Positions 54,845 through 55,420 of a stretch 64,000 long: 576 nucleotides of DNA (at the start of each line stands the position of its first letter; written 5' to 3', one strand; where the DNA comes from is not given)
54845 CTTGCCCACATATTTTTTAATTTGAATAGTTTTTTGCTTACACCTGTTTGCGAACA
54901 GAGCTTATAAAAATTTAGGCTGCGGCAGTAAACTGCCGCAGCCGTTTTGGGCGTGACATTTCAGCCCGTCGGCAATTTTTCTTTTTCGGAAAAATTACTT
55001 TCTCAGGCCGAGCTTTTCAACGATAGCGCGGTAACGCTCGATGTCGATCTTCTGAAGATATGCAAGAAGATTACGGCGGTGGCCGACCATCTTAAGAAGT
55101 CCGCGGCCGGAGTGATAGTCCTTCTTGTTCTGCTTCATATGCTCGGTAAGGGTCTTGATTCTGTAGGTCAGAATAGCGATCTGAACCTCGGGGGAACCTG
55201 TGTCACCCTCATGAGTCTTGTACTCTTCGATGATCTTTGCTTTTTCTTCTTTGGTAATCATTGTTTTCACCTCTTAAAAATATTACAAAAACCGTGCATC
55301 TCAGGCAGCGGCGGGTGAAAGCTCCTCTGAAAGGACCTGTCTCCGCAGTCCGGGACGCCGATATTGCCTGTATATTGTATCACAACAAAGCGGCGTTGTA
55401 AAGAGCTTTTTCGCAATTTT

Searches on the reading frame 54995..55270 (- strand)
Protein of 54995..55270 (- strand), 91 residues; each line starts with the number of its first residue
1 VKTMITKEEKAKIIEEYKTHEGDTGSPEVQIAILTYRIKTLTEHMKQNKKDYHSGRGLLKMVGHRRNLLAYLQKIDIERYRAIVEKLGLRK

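Call 79: find_related_loci(query=window:54995-55270:-, collection=genome_contigs, flank=3000)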
Query window:54995-55270:- (91 aa) in genome_contigs; peptide patterns used: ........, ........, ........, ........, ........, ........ (x = any residue, [..] = any of these).
600 stretches matched a pattern (row limit reached: there are more); 586 encode a relative of the query (tblastn E <= 1e-3); the best 80 are kept; 80 distinct loci.
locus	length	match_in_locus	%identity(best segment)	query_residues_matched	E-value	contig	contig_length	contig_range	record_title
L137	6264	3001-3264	93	4-91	4e-52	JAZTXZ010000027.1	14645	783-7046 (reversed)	MAG: Candidatus Avispirillum sp. isolate T1900045328_YK20190017.MAGScoT_cleanbin_000020 SGB_6485_k141_2463976, whole gen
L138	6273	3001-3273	85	1-91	3e-48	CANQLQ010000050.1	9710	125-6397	MAG: uncultured Clostridia bacterium isolate Lapin-015__bin25 genome assembly, contig: Lapin-015__NODE_7322_length_9710_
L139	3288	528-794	82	3-91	5e-46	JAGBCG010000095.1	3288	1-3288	MAG: Clostridia bacterium isolate RGIG8987 Water_deer_Rectum-3__c213475, whole genome shotgun sequence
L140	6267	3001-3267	82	3-91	2e-45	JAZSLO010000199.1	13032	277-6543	MAG: Eubacteriales bacterium isolate T1900044557_TS20190023.MAGScoT_cleanbin_000082 SGB_320_k141_72052, whole genome sho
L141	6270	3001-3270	81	2-91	1e-45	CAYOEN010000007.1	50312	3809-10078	MAG TPA_asm: uncultured Faecalibacterium sp. isolate SRP225648_co1_164 genome assembly, contig: NODE_1186_length_50312_c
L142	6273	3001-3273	79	1-91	8e-45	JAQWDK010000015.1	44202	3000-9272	MAG: Eubacteriales bacterium isolate STF2_5 NODE_1660_length_44202_cov_12.720386_Sandtown_F2, whole genome shotgun seque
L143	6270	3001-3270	78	2-91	8e-44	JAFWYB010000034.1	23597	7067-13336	MAG: Clostridia bacterium isolate RGIG6175 Sheep_Rectum-1__c196071, whole genome shotgun sequence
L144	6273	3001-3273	78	1-91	6e-44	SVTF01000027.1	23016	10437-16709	MAG: Oscillospiraceae bacterium isolate SIG688 NODE_42786_length_23016_cov_2.546245, whole genome shotgun sequence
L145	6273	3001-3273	75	1-91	1e-43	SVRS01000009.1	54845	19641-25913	MAG: Oscillospiraceae bacterium isolate SIG649 NODE_13838_length_54845_cov_2.825140, whole genome shotgun sequence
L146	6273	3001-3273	78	1-91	1e-43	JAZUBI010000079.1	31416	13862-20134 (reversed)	MAG: Eubacteriales bacterium isolate T1900045317_YK20190006.MAGScoT_cleanbin_000054 SGB_6318_k141_587944, whole genome s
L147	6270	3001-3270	80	2-91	2e-43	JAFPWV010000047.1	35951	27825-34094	MAG: Clostridia bacterium isolate RGIG1547 Goat_Abomasum-5__c158931, whole genome shotgun sequence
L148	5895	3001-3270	78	2-91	1e-43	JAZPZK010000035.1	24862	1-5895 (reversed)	MAG: Acutalibacteraceae bacterium isolate T1900044645_TS20190111.MAGScoT_cleanbin_000031 SGB_1342_k141_1542583, whole ge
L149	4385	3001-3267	79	3-91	2e-43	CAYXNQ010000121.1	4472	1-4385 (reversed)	MAG TPA_asm: uncultured Lachnospiraceae bacterium isolate SRP225648_co1_250 genome assembly, contig: NODE_49968_length_4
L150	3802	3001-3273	77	1-91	1e-43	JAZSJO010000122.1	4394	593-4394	MAG: Eubacteriales bacterium isolate T1900044564_TS20190030.MAGScoT_cleanbin_000046 SGB_389_k141_2408703, whole genome s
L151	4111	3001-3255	84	4-88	1e-43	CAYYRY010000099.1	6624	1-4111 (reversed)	MAG TPA_asm: uncultured Ruminococcus sp. isolate SRP315200_co1_819 genome assembly, contig: NODE_28192_length_6624_cov_5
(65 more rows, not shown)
